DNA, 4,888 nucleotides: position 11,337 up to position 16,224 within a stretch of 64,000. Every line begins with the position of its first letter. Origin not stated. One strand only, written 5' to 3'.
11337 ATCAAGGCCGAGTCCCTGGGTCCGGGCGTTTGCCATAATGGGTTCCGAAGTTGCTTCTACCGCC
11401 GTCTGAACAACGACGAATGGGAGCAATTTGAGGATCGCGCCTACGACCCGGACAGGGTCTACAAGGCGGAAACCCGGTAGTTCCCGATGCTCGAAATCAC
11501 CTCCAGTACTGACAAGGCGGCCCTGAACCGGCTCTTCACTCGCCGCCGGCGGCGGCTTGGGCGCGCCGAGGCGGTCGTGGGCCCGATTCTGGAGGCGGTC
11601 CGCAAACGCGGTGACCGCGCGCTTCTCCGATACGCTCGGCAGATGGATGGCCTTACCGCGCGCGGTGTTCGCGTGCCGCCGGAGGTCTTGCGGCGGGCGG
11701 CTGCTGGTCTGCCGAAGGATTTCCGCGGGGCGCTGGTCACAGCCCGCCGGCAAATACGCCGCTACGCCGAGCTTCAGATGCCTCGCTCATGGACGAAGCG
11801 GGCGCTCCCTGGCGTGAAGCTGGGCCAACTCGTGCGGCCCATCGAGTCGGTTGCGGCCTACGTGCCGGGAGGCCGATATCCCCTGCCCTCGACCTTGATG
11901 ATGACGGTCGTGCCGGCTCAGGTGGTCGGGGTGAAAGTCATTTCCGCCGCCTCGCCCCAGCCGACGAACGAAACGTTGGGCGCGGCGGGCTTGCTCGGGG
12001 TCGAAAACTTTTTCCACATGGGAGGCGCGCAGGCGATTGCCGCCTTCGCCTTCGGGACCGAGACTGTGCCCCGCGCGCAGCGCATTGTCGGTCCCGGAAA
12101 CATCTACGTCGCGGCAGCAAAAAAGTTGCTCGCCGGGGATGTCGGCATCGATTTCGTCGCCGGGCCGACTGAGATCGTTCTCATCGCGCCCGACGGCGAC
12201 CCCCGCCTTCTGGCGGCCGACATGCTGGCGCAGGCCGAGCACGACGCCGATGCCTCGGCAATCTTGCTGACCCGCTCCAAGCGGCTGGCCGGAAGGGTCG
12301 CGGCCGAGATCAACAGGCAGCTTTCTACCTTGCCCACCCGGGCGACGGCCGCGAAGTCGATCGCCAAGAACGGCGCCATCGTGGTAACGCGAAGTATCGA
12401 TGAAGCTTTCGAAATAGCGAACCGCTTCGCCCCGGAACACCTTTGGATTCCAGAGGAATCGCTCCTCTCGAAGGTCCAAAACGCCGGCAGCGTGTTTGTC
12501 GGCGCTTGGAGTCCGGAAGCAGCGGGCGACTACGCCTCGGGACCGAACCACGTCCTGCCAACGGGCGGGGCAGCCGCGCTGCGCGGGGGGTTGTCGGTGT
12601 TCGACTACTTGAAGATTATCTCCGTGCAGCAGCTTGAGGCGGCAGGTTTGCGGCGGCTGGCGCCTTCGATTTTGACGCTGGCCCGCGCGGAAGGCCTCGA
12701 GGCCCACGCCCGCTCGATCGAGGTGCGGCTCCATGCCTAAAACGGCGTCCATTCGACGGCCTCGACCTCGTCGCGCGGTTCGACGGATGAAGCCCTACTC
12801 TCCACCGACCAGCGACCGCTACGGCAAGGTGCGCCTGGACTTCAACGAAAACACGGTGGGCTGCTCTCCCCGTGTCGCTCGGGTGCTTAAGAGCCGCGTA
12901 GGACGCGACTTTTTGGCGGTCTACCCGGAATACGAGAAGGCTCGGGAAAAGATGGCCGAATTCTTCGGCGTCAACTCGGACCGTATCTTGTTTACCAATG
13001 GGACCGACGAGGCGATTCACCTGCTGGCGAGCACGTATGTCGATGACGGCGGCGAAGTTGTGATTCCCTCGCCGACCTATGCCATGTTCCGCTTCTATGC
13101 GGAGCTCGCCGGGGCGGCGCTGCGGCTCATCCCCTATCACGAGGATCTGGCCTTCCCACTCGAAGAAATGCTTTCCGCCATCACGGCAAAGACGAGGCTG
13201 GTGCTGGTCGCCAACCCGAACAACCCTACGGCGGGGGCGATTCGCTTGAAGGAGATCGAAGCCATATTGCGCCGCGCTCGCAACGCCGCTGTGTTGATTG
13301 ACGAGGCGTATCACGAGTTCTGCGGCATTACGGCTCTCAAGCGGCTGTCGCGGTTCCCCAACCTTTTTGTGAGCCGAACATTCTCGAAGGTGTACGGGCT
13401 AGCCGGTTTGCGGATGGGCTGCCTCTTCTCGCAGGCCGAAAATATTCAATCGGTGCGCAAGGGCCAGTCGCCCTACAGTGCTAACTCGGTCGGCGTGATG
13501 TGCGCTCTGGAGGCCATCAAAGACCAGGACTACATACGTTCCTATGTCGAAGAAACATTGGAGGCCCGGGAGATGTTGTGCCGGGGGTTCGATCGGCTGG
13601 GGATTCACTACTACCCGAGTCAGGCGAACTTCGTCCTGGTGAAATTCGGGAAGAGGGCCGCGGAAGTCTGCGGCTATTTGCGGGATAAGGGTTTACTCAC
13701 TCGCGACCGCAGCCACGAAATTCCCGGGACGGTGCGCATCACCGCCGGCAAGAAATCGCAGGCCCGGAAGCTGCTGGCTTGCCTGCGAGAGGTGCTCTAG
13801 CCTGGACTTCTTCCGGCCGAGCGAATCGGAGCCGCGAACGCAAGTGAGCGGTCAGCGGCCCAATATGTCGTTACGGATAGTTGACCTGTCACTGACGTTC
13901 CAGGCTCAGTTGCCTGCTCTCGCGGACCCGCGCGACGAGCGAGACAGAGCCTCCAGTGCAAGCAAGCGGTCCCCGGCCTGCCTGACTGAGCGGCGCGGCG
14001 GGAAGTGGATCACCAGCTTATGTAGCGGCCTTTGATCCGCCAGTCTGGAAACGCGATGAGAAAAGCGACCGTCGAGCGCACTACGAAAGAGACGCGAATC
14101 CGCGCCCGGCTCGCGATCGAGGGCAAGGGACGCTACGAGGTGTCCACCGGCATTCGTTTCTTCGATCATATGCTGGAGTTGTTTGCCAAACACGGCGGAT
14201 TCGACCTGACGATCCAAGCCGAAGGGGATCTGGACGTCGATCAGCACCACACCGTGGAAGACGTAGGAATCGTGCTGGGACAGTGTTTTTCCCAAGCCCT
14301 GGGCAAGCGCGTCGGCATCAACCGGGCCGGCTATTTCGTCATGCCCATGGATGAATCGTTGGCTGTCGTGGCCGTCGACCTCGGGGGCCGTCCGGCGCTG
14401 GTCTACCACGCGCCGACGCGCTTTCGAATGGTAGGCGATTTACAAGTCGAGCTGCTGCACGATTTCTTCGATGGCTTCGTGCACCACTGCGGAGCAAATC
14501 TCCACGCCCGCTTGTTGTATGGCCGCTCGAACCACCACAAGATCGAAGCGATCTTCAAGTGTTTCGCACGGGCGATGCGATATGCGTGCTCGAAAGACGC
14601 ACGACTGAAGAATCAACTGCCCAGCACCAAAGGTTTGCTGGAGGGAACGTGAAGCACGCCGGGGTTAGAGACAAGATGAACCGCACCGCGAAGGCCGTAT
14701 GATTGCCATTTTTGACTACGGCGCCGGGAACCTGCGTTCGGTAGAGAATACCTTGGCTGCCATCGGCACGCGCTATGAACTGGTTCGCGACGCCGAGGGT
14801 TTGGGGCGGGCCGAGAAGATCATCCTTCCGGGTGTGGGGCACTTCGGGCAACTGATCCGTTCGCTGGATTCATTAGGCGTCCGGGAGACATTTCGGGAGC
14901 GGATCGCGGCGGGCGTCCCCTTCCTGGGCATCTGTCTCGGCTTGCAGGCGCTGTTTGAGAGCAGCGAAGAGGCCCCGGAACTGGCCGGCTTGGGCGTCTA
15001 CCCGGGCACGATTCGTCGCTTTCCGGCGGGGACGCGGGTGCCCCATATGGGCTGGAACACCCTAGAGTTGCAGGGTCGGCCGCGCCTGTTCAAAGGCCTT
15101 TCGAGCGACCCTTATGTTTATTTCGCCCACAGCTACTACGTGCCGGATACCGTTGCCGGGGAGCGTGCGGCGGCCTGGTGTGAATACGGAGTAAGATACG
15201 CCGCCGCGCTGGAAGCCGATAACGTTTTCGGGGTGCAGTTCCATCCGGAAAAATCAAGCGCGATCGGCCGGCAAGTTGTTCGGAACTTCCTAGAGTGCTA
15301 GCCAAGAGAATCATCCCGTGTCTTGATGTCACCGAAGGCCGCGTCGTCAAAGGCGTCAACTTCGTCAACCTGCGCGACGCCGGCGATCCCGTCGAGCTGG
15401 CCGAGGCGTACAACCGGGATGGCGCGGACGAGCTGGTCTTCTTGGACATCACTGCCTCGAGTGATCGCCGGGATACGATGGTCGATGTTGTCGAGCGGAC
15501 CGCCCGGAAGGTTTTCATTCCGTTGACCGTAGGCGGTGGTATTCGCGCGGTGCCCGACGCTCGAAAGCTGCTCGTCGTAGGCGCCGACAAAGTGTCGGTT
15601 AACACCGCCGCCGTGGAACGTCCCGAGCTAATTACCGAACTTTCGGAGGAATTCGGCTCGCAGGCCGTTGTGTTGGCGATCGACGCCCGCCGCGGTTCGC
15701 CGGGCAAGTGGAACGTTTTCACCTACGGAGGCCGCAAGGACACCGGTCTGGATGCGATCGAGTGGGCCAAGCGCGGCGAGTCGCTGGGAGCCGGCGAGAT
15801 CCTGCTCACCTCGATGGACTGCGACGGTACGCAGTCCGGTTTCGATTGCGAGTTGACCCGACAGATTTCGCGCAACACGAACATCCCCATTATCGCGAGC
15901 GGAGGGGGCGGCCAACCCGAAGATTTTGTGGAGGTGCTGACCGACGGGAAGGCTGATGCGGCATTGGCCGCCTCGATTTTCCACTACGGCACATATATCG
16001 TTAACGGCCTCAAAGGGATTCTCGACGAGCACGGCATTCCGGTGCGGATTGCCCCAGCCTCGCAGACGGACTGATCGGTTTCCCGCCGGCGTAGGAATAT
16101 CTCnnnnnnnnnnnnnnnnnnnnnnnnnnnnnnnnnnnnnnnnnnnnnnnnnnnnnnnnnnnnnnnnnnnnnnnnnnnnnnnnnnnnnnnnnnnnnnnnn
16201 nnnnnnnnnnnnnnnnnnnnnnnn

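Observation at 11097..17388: Nudix hydrolase inside a his operon that lacks hisE: candidate non-orthologous PR-ATP pyrophosphohydrolase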

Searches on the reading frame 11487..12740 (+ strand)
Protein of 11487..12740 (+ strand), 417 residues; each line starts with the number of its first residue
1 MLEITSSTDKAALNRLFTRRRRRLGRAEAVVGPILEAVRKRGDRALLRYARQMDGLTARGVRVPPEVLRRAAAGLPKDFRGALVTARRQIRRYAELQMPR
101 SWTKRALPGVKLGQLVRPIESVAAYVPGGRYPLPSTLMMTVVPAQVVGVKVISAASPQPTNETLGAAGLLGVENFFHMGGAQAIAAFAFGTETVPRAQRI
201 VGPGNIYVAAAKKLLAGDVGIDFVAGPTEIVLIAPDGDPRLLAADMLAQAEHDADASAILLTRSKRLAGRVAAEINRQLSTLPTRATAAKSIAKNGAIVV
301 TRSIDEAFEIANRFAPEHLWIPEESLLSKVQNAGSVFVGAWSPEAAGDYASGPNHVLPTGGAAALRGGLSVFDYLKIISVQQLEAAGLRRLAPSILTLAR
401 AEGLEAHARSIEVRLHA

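Call 3: search_protein_families(library=pfam, proteins=[window:11487-12740:+])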
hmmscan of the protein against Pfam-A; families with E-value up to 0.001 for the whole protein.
window:11487-12740:+ (417 aa): 1 family
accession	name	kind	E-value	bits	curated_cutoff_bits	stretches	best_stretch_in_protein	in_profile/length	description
PF00815.25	Histidinol_dh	-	6.2e-142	473.8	27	1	19-415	3-411/411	Histidinol dehydrogenase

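Call 4: search_protein_families(library=ncbifam, proteins=[window:11487-12740:+])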
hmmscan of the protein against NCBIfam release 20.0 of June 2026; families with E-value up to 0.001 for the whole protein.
window:11487-12740:+ (417 aa): 2 families
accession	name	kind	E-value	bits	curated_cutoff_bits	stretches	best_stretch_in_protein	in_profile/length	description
TIGR00069.1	hisD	equivalog_domain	5.3e-144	480.3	243.8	1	31-414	1-393/393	histidinol dehydrogenase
NF010343.0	PRK13770.1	equivalog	1.2e-85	287.9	647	1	30-414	24-414/416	histidinol dehydrogenase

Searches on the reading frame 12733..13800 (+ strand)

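Call 3: search_protein_families(library=pfam, proteins=[window:12733-13800:+])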
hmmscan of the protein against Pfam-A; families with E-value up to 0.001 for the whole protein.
window:12733-13800:+ (355 aa): 3 families
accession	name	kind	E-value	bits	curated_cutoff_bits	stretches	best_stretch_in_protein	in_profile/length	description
PF00155.27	Aminotran_1_2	-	1.3e-53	182.9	19.7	1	32-348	3-358/361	Aminotransferase class I and II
PF00266.25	Aminotran_5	-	2.2e-15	57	21.5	1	65-192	43-177/371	Aminotransferase class-V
PF01041.23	DegT_DnrJ_EryC1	-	0.00085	19.1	19.8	0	59-161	18-120/360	DegT/DnrJ/EryC1/StrS aminotransferase family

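Call 4: search_protein_families(library=ncbifam, proteins=[window:12733-13800:+])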
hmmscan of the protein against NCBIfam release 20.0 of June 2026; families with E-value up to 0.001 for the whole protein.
window:12733-13800:+ (355 aa): 81 families (the best 25 are shown)
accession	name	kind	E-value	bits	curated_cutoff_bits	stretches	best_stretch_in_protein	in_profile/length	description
TIGR01141.1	hisC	equivalog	8.7e-85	284.7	276.55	1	13-354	1-349/349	histidinol-phosphate transaminase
NF002878.0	PRK03321.1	subfamily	3.1e-58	197.2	374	1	10-353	3-347/352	histidinol-phosphate transaminase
NF002877.0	PRK03317.1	equivalog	6.3e-51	173.3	409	1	13-354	16-366/374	histidinol-phosphate transaminase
NF003496.0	PRK05166.1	equivalog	1.1e-50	172.5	540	1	34-354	40-369/373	histidinol-phosphate transaminase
TIGR01140.1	L_thr_O3P_dcar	equivalog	1.7e-48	165.5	290.55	1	59-351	40-330/331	threonine-phosphate decarboxylase CobD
NF006014.0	PRK08153.1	equivalog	1.9e-46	158.6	510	1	32-354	35-363/370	pyridoxal phosphate-dependent aminotransferase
NF006580.0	PRK09105.1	subfamily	2.5e-43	148.4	444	1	22-349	38-365/375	pyridoxal phosphate-dependent aminotransferase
NF002726.0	PRK02610.1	equivalog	9e-41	140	391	1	74-354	75-368/374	histidinol-phosphate transaminase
NF051461.1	pyoverd_PtaA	equivalog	2.4e-37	128.5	500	1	27-348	31-353/359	pyoverdine biosynthesis transaminase PtaA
NF041364.1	GntC_guanitoxin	equivalog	2.9e-34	118.5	415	1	75-308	47-305/356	guanitoxin biosynthesis PLP-dependent (S)-gamma-hydroxy-L-arginine cyclodehydratase GntC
NF005915.1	PRK07908.1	equivalog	1.1e-31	110.4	360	1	59-332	39-308/332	Rv2231c family histidinol phosphate aminotransferase CobC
NF006225.0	PRK08354.1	equivalog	1.8e-31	109.7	288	1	56-354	38-315/318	putative aminotransferase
NF053748.1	bifunc_CobBC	exception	1.7e-29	102.8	950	1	59-332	507-773/797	bifunctional hydrogenobyrinic acid a,c-diamide synthase/histidinol phosphate aminotransferase CobBC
NF004870.0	PRK06225.1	equivalog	5.7e-27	94.4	351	1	35-325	33-339/380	pyridoxal phosphate-dependent aminotransferase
NF005744.0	PRK07568.1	subfamily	3.6e-25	88.6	389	1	79-304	85-325/398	pyridoxal phosphate-dependent aminotransferase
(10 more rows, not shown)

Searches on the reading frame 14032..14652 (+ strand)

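Call 3: search_protein_families(library=pfam, proteins=[window:14032-14652:+])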
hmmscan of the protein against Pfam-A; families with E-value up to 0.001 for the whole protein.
window:14032-14652:+ (206 aa): 1 family
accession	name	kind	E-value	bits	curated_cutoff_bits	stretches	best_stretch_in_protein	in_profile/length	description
PF00475.24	IGPD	-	2.3e-61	206.6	27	1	39-182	1-144/144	Imidazoleglycerol-phosphate dehydratase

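Call 4: search_protein_families(library=ncbifam, proteins=[window:14032-14652:+])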
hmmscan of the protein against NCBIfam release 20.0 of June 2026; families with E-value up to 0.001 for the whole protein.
window:14032-14652:+ (206 aa): 13 families
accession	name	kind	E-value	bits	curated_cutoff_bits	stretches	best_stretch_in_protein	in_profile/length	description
NF002111.0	PRK00951.2-1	equivalog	1.5e-77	259.5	231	1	8-203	2-194/194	imidazoleglycerol-phosphate dehydratase HisB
NF002116.0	PRK00951.2-6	equivalog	3.3e-74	249.1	269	1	9-203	3-197/197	imidazoleglycerol-phosphate dehydratase HisB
NF002115.0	PRK00951.2-5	equivalog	4.8e-73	245.1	289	1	9-203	2-195/195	imidazoleglycerol-phosphate dehydratase HisB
NF002109.0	PRK00951.1-5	equivalog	1.3e-72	243.7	278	1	9-203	2-196/196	imidazoleglycerol-phosphate dehydratase HisB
NF002106.0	PRK00951.1-1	equivalog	1.2e-70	237.1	283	1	8-203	2-197/197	imidazoleglycerol-phosphate dehydratase HisB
NF002112.0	PRK00951.2-2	equivalog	3.4e-69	232.5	315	1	9-203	1-194/194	imidazoleglycerol-phosphate dehydratase HisB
NF002107.0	PRK00951.1-2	equivalog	6e-69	231.6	267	1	9-203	1-194/194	imidazoleglycerol-phosphate dehydratase HisB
NF003937.0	PRK05446.1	equivalog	3.6e-67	226.9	443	1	7-203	164-355/355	bifunctional histidinol-phosphatase/imidazoleglycerol-phosphate dehydratase HisB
NF002108.0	PRK00951.1-3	equivalog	3.7e-67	226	328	1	6-204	6-204/205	imidazoleglycerol-phosphate dehydratase HisB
NF002114.0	PRK00951.2-4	equivalog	4.3e-63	212.4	189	1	12-203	2-190/190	imidazoleglycerol-phosphate dehydratase HisB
NF002110.2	PRK00951.1-6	equivalog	4.6e-63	212.6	266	1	10-203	1-199/199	imidazoleglycerol-phosphate dehydratase HisB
NF002113.0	PRK00951.2-3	equivalog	1.5e-57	194.6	288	1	9-201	1-188/190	imidazoleglycerol-phosphate dehydratase HisB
NF010121.0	PRK13598.1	equivalog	1.4e-43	148.9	295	1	10-202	3-192/193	imidazoleglycerol-phosphate dehydratase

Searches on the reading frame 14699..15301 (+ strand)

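Call 3: search_protein_families(library=pfam, proteins=[window:14699-15301:+])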
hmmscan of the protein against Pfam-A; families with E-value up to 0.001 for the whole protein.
window:14699-15301:+ (200 aa): 4 families
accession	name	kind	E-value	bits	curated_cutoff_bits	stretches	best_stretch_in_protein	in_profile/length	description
PF00117.34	GATase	-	3.4e-23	82.7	22.8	1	4-198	2-187/190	Glutamine amidotransferase class-I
PF07685.20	GATase_3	-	2.4e-05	24.5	27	1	27-101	28-111/196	CobB/CobQ-like glutamine amidotransferase domain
PF07722.19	Peptidase_C26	-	2.8e-05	24.5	20.5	0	136-184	169-219/219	Peptidase C26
PF01174.25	SNO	-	0.00096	19.5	27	0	11-187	7-173/188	SNO glutamine amidotransferase family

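Call 4: search_protein_families(library=ncbifam, proteins=[window:14699-15301:+])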
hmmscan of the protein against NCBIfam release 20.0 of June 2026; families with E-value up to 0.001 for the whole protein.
window:14699-15301:+ (200 aa): 19 families
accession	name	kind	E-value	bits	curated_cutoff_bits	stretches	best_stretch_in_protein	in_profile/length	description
TIGR01855.1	IMP_synth_hisH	equivalog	6.9e-64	215.3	105.4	1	2-200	1-198/198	imidazole glycerol phosphate synthase subunit HisH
NF010608.0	PRK14004.1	equivalog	8.7e-46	156.3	216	1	1-199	1-208/210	imidazole glycerol phosphate synthase subunit HisH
TIGR00888.1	guaA_Nterm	equivalog_domain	2.3e-11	43.4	172.15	1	67-199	65-182/188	glutamine-hydrolyzing GMP synthase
NF001975.0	PRK00758.1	equivalog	3.1e-10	39.9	198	1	4-199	6-180/185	GMP synthase subunit A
NF000848.1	PRK00074.1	equivalog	4.4e-08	32.2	400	1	67-198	65-184/512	glutamine-hydrolyzing GMP synthase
TIGR00566.1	trpG_papA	subfamily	1.4e-07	31.4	121.05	0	169-199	160-191/192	glutamine amidotransferase of anthranilate synthase or aminodeoxychorismate synthase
NF006562.0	PRK09065.1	equivalog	1.6e-07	31.1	205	1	65-196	83-201/242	glutamine amidotransferase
NF010081.0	PRK13566.1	equivalog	1.3e-06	27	645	1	60-196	588-715/729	anthranilate synthase component I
NF005367.0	PRK06895.1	equivalog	1.6e-06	28.1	265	1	113-199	98-187/190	anthranilate synthase component II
TIGR03800.1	PLP_synth_Pdx2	equivalog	2e-06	27.8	105.55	1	10-184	9-171/184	pyridoxal 5'-phosphate synthase glutaminase subunit PdxT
TIGR01737.1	FGAM_synth_I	equivalog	8e-06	25.3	177.8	1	14-88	16-94/228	phosphoribosylformylglycinamidine synthase I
NF041322.1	Anth_synII_Halo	equivalog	1.6e-05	24.7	320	0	41-85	46-86/190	anthranilate synthase component II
NF001989.1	PRK00784.1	equivalog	5.9e-05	21.9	273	1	23-90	272-339/480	cobyric acid synthase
NF011201.0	PRK14607.1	equivalog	6.5e-05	21.8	670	1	69-199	70-187/534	bifunctional anthranilate synthase component II/anthranilate phosphoribosyltransferase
NF005849.0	PRK07765.1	equivalog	0.00012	21.4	308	0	66-87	70-91/219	aminodeoxychorismate/anthranilate synthase component II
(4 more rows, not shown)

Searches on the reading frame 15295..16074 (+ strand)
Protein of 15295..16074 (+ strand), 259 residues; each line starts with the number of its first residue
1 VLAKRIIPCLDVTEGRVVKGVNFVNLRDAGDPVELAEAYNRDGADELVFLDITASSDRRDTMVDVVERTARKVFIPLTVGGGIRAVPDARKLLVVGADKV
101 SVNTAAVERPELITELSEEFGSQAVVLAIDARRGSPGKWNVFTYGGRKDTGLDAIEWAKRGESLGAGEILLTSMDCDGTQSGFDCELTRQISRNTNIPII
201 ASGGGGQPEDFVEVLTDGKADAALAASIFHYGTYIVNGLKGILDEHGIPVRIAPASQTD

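Call 3: search_protein_families(library=pfam, proteins=[window:15295-16074:+])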
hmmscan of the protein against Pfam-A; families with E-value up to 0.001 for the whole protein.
window:15295-16074:+ (259 aa): 3 families
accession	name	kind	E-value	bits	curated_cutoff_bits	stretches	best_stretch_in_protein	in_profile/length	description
PF00977.27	His_biosynth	-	1.4e-86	290.1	23.6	1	5-233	1-226/228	Histidine biosynthesis protein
PF01180.27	DHO_dh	-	0.00072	19.3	27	0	60-119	224-286/291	Dihydroorotate dehydrogenase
PF02581.23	TMP-TENI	-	0.00081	19.2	27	0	164-223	119-175/180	Thiamine monophosphate synthase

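Call 4: search_protein_families(library=ncbifam, proteins=[window:15295-16074:+])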
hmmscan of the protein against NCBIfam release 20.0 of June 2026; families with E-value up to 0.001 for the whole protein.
window:15295-16074:+ (259 aa): 19 families
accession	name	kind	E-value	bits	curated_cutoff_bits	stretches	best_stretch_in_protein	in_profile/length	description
TIGR00735.1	hisF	equivalog_domain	3e-113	377.3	294.55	1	1-251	1-254/254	imidazole glycerol phosphate synthase subunit HisF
TIGR03572.1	WbuZ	equivalog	4e-84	281.6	299.7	1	1-231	1-232/232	glycosyl amidation-associated protein WbuZ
NF038364.1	AglZ_HisF2_fam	equivalog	5e-66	222.6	310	1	3-231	2-230/248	AglZ/HisF2 family acetamidino modification protein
NF010112.0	PRK13585.1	equivalog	3.5e-45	154.4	243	1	5-229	4-225/241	1-(5-phosphoribosyl)-5-[(5-phosphoribosylamino)methylideneamino]imidazole-4-carboxamide isomerase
TIGR00007.1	TIGR00007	equivalog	1.4e-37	129.5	228.95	1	6-216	1-209/231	1-(5-phosphoribosyl)-5-[(5-phosphoribosylamino)methylideneamino]imidazole-4-carboxamide isomerase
TIGR01919.1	hisA-trpF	equivalog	6.3e-24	84.8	306.45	1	6-215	5-212/243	bifunctional 1-(5-phosphoribosyl)-5-((5-phosphoribosylamino)methylideneamino)imidazole-4-carboxamide isomerase/phosphoribosylanthranilate is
NF010114.0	PRK13587.1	equivalog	7.3e-18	65.1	305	1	45-224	47-219/234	1-(5-phosphoribosyl)-5-((5-phosphoribosylamino)methylideneamino)imidazole-4-carboxamide isomerase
NF010113.0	PRK13586.1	equivalog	1.1e-17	64.6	238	1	5-201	3-195/232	1-(5-phosphoribosyl)-5-((5-phosphoribosylamino)methylideneamino)imidazole-4-carboxamide isomerase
NF010712.0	PRK14114.1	equivalog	5.6e-15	55.5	327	1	6-205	3-197/241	1-(5-phosphoribosyl)-5-((5-phosphoribosylamino)methylideneamino)imidazole-4-carboxamide isomerase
NF003156.0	PRK04128.1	equivalog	2.9e-13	50.3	285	1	5-220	3-206/231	1-(5-phosphoribosyl)-5-((5-phosphoribosylamino)methylideneamino)imidazole-4-carboxamide isomerase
TIGR00734.1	hisAF_rel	hypoth_equivalog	6.2e-10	39.3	179.85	0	169-232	157-219/221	HisA/HisF family protein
TIGR02129.1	hisA_euk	equivalog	1.4e-09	38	229.3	1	76-233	79-242/255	phosphoribosylformimino-5-aminoimidazole carboxamide ribotide isomerase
NF005574.0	PRK07259.1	equivalog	9.8e-08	31.3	269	1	63-120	226-283/304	dihydroorotate dehydrogenase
NF003198.0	PRK04169.1-2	subfamily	7.3e-07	28.5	247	1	55-112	178-235/249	geranylgeranylglyceryl/heptaprenylglyceryl phosphate synthase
TIGR01037.2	pyrD_sub1_fam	subfamily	8.1e-07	28.4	270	0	65-120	225-280/300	dihydroorotate dehydrogenase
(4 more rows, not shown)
